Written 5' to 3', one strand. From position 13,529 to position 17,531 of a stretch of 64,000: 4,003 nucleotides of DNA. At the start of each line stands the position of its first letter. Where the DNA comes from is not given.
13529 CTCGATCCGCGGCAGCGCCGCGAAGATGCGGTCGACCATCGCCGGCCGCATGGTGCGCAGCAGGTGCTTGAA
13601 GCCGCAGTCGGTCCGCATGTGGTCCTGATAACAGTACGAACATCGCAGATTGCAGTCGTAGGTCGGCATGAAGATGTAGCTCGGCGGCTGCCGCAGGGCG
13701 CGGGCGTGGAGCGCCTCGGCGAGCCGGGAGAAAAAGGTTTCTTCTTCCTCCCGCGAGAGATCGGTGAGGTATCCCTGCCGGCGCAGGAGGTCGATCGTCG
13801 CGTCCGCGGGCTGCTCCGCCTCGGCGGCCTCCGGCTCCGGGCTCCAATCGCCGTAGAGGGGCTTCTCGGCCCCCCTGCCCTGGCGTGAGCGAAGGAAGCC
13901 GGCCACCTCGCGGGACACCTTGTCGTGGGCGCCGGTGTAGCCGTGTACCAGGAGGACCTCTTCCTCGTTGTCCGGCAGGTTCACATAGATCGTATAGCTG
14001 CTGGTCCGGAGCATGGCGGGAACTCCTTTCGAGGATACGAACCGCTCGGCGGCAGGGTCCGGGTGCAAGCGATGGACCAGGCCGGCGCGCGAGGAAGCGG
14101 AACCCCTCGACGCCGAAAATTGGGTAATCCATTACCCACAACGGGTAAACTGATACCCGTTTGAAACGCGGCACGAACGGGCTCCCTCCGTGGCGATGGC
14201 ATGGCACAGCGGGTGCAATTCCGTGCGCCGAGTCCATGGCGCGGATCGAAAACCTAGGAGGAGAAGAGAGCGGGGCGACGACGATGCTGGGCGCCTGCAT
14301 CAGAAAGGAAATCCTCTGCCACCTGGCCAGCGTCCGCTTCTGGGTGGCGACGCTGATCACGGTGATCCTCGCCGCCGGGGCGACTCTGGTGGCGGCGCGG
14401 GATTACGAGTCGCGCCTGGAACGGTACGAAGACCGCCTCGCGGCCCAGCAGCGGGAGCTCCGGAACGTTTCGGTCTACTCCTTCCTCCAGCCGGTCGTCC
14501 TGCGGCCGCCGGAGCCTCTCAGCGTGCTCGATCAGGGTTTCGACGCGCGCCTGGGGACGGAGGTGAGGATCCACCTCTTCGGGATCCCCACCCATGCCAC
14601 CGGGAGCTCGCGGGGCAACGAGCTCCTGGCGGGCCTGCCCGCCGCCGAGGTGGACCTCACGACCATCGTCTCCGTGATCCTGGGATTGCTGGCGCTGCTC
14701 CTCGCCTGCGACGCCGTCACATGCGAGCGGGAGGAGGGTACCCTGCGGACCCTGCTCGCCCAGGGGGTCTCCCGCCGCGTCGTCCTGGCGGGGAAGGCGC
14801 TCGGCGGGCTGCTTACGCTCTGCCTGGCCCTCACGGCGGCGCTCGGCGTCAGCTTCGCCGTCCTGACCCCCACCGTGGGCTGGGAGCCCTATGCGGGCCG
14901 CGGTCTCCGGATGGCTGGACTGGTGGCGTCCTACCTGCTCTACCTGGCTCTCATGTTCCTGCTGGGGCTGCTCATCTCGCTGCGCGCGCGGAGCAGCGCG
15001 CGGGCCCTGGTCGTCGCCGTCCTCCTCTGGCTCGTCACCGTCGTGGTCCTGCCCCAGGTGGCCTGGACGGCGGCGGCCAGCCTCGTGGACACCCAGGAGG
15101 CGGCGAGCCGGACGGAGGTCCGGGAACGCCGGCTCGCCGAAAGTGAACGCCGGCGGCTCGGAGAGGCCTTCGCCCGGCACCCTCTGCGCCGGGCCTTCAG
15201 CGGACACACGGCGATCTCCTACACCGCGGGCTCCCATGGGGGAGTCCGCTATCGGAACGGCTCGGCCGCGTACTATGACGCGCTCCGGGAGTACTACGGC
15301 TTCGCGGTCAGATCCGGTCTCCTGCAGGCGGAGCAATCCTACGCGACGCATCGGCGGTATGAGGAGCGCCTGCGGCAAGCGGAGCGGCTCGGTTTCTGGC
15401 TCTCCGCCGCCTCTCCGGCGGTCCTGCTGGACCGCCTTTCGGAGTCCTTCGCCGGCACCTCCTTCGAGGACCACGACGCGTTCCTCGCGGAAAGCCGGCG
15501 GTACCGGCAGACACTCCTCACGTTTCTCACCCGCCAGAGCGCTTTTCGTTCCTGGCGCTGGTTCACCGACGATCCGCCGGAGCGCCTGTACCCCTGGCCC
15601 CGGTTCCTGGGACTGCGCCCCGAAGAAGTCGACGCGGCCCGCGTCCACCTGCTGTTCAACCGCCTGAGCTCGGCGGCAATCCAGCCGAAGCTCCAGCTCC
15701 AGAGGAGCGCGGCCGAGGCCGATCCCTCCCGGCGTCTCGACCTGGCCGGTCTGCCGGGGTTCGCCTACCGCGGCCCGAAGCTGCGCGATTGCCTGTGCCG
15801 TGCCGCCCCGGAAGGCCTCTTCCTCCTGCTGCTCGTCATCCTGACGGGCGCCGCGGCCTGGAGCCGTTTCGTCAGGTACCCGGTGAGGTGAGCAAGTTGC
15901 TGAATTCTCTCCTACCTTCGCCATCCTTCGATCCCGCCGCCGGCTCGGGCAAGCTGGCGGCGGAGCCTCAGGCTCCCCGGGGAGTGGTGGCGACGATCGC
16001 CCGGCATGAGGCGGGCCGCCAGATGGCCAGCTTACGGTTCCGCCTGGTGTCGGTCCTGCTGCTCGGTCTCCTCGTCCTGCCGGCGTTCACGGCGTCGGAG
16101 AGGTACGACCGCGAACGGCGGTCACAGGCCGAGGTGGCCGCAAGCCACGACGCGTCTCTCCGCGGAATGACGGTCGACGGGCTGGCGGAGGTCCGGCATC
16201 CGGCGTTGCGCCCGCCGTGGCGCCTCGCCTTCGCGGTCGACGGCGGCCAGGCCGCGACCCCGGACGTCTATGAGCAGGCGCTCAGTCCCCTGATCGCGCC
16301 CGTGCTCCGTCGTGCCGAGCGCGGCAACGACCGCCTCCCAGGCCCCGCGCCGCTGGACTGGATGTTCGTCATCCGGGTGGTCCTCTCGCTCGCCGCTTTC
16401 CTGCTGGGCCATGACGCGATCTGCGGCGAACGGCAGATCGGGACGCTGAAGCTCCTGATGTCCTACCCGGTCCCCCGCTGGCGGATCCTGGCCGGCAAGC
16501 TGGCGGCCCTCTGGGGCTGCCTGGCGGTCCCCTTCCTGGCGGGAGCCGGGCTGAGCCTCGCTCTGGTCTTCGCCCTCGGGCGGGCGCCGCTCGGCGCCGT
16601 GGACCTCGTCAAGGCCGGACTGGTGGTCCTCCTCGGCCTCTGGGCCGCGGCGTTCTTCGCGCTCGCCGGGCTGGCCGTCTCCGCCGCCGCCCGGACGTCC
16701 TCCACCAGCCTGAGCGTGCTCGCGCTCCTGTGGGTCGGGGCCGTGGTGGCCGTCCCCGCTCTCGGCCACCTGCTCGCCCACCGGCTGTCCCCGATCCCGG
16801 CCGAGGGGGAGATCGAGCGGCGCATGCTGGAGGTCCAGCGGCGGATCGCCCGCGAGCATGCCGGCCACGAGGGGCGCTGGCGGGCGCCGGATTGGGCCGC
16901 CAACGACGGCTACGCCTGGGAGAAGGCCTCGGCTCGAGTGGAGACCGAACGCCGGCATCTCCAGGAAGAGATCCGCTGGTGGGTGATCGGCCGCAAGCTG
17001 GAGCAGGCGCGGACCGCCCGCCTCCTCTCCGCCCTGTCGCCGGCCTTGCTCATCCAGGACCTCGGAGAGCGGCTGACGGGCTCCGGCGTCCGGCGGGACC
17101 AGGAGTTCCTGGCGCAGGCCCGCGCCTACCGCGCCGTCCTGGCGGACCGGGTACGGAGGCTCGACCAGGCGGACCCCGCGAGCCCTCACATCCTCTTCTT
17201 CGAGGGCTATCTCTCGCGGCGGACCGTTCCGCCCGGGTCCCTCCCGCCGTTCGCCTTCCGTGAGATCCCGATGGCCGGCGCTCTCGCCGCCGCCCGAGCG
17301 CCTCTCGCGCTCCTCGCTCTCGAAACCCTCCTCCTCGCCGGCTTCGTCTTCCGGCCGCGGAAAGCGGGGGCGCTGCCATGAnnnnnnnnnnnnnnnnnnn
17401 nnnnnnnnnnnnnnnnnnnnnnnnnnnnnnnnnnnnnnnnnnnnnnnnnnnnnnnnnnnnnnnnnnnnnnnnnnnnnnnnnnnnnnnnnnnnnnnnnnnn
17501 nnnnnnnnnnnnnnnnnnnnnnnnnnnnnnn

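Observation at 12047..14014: Radical SAM/SPASM maturase with a 68-aa leader-GG-core peptide ending in a hepta-proline tail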

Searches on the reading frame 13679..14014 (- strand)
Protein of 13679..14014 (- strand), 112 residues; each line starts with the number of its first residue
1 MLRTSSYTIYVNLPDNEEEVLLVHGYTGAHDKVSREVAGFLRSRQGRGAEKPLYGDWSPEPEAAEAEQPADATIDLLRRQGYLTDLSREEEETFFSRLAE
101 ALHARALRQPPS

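Call 62: search_solved_structures(query=A3, max_evalue=10, show_alignments=2)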
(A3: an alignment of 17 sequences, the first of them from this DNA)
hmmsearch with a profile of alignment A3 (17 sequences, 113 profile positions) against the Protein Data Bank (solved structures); distinct sequences matched with E-value up to 10: 1.
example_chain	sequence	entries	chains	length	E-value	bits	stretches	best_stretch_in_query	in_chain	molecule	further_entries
7al5_A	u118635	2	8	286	0.16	15.4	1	13-82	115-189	Probable hydrolase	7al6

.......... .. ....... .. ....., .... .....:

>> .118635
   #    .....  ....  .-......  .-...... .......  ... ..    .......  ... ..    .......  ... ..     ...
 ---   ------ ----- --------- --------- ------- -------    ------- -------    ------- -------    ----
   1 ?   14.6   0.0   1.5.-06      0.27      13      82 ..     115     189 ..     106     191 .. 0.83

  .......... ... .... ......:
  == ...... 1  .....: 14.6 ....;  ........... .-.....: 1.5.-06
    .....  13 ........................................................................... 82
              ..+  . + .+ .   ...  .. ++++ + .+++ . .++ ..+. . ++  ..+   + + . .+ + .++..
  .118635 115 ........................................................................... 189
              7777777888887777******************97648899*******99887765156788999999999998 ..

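Call 69: search_protein_families(library=pfam, alignment_id=A4, max_evalue=10)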
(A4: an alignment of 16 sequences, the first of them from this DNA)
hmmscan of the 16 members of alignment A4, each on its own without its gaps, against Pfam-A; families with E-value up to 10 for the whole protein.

A. member 1, seq(112 aa): 0 families

B. families by the number of members that match (of 16 scanned): 1 family
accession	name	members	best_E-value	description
PF18225.7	AbfS_sensor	1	0.072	Sensor histidine kinase (AbfS) sensor domain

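Call 70: predict_structure(alignment_id=A4)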
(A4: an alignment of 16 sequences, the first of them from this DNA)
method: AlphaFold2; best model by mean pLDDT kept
length: 112 residues; sequences in the alignment: 16
mean_pLDDT: 83.0   pTM: 0.70
mean pLDDT of the five models: 83.0, 80.3, 78.5, 76.2, 71.2
residues with pLDDT >= 90: 33; 70-90: 58; 50-70: 21; < 50: 0
segments of 3 or more residues with pLDDT < 50: none
pLDDT, mean of each block of 10 residues (from residue 1): 87 88 86 91 75 61 74 91 90 88 86 67
secondary structure, 60 per line:
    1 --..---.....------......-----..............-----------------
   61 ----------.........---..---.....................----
elements in order: E8-12 E19-24 E30-34 H35-43 H71-79 H88-108

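Call 74: fold_search(model_id=the predicted structure, library=pdb)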
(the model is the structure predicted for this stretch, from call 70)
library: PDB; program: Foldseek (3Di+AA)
matches with E <= 10: 750; with E <= 0.001: 0
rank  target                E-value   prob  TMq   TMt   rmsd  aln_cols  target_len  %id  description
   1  5v1v_A                1.0e-02  0.95  0.31  0.39  11.4       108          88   16  TbiB1 in Complex with the TbiA(alpha) Leader Peptide (released 2018-09-05)
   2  4v1u_A                3.2e-02  0.92  0.44  0.09   7.6       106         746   19  Heterocyclase in complex with substrate and Cofactor (released 2015-01-14)
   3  5v1u_B                4.9e-02  0.80  0.31  0.40  12.9       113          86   14  TbiB1 in Complex with the TbiA(beta) Leader Peptide (released 2018-09-05)
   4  4v1u_B                5.3e-02  0.91  0.45  0.09   7.4       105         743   19  Heterocyclase in complex with substrate and Cofactor (released 2015-01-14)
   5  4v1t_A                6.0e-02  0.85  0.44  0.09   7.7       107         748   20  Heterocyclase in complex with substrate and Cofactor (released 2015-01-14)
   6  5v1u_A                6.4e-02  0.97  0.44  0.57   5.9       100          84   16  TbiB1 in Complex with the TbiA(beta) Leader Peptide (released 2018-09-05)
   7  5v1u_C                1.0e-01  0.63  0.31  0.39  12.9       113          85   15  TbiB1 in Complex with the TbiA(beta) Leader Peptide (released 2018-09-05)
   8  4v1v_B                1.3e-01  0.80  0.46  0.09   5.7       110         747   18  Heterocyclase in complex with substrate and Cofactor (released 2015-01-14)
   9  4v1v_A                1.3e-01  0.72  0.44  0.09   7.6       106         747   19  Heterocyclase in complex with substrate and Cofactor (released 2015-01-14)
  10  5v1u_D                1.9e-01  0.51  0.30  0.39  11.6       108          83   16  TbiB1 in Complex with the TbiA(beta) Leader Peptide (released 2018-09-05)
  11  7apl                  7.7e-01  0.20  0.21  0.08   4.3        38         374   18  tRNA-guanine transglycosylase G87C mutant spin-labeled with MTSL (released 2020-10-28)
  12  4cy8_C                8.8e-01  0.23  0.19  0.05   3.1        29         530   24  2-hydroxybiphenyl 3-monooxygenase (HbpA) in complex with FAD (released 2015-03-18)
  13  6k0a_G                9.4e-01  0.16  0.21  0.20   8.2        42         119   14  cryo-EM structure of an archaeal Ribonuclease P (released 2019-06-19)
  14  6gas_B                1.0e+00  0.33  0.23  0.08   2.5        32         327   25  Crystal structure of oxidised ferredoxin/flavodoxin NADP+ oxidoreductase 2 (FNR2) from Bacillus cereus (released 2018-09-05)
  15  4cy8_D                1.1e+00  0.20  0.19  0.05   3.1        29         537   24  2-hydroxybiphenyl 3-monooxygenase (HbpA) in complex with FAD (released 2015-03-18)
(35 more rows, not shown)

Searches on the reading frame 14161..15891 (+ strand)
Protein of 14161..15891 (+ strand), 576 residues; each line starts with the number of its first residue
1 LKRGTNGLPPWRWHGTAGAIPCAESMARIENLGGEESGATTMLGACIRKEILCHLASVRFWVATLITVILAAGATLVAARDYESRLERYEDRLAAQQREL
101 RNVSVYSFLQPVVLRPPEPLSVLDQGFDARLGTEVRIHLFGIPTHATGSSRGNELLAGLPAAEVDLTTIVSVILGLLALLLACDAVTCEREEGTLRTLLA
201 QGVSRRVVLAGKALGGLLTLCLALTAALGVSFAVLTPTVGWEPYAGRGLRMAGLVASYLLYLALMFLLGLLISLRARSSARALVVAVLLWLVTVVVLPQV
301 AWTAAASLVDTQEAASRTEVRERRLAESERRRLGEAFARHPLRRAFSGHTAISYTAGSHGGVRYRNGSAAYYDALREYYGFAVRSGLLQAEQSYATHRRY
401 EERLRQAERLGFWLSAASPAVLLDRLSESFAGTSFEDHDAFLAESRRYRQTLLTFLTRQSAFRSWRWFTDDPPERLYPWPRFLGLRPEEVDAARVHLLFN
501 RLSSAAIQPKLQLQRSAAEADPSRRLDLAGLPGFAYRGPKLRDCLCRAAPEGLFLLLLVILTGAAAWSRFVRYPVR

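Call 16: search_protein_families(library=ncbifam, proteins=[window:14161-15891:+], max_evalue=0.001)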
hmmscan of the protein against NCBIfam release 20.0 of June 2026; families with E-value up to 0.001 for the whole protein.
window:14161-15891:+ (576 aa): 0 families

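Call 19: search_protein_families(library=pfam, proteins=[window:14161-15891:+], max_evalue=0.001)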
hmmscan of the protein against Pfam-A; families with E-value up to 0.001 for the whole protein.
window:14161-15891:+ (576 aa): 3 families
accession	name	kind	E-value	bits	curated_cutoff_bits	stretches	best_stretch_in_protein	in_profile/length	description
PF12679.13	ABC2_membrane_2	-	5.5e-29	101.7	27.2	1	47-309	4-211/283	ABC-2 family transporter protein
PF12040.14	DUF3526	-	8.4e-09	36.7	25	1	388-457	52-121/144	Domain of unknown function (DUF3526)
PF12698.13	ABC2_membrane_3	-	0.00051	19.7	31.6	1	185-295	183-284/347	ABC-2 family transporter protein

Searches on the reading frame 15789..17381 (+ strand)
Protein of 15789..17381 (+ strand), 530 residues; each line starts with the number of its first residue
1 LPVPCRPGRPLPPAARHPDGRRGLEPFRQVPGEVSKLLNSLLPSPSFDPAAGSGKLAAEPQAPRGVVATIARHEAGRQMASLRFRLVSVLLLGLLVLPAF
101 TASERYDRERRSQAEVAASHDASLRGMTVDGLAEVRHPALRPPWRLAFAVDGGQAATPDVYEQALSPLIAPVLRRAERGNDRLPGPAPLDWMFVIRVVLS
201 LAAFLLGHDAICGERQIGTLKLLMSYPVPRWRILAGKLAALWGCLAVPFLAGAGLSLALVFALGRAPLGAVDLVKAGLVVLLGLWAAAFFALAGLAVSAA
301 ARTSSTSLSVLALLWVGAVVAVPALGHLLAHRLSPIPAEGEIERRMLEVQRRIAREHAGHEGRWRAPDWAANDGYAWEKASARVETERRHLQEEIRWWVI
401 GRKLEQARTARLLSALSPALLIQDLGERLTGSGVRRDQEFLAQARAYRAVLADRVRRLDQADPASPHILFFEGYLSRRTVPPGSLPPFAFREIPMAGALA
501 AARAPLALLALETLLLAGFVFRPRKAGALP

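Call 16: search_protein_families(library=ncbifam, proteins=[window:15789-17381:+], max_evalue=0.001)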
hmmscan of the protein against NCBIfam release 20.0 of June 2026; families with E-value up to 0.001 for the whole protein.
window:15789-17381:+ (530 aa): 1 family
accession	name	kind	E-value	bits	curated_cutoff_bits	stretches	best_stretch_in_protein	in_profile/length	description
NF041647.1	ABC_perm_CPBP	equivalog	0.00026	19.9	435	1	197-303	199-312/636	ABC transporter permease subunit/CPBP intramembrane protease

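Call 19: search_protein_families(library=pfam, proteins=[window:15789-17381:+], max_evalue=0.001)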
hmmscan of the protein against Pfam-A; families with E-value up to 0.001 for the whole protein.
window:15789-17381:+ (530 aa): 4 families
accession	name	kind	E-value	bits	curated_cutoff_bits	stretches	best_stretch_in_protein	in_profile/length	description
PF12679.13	ABC2_membrane_2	-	1.5e-27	97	27.2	1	69-330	2-207/283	ABC-2 family transporter protein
PF12040.14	DUF3526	-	1.1e-07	33.1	25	1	396-452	68-117/144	Domain of unknown function (DUF3526)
PF12730.13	ABC2_membrane_4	-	7.8e-06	26.4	27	1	197-309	58-170/179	ABC-2 family transporter protein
PF12698.13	ABC2_membrane_3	-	9.1e-05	22.1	31.6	1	204-317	177-281/347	ABC-2 family transporter protein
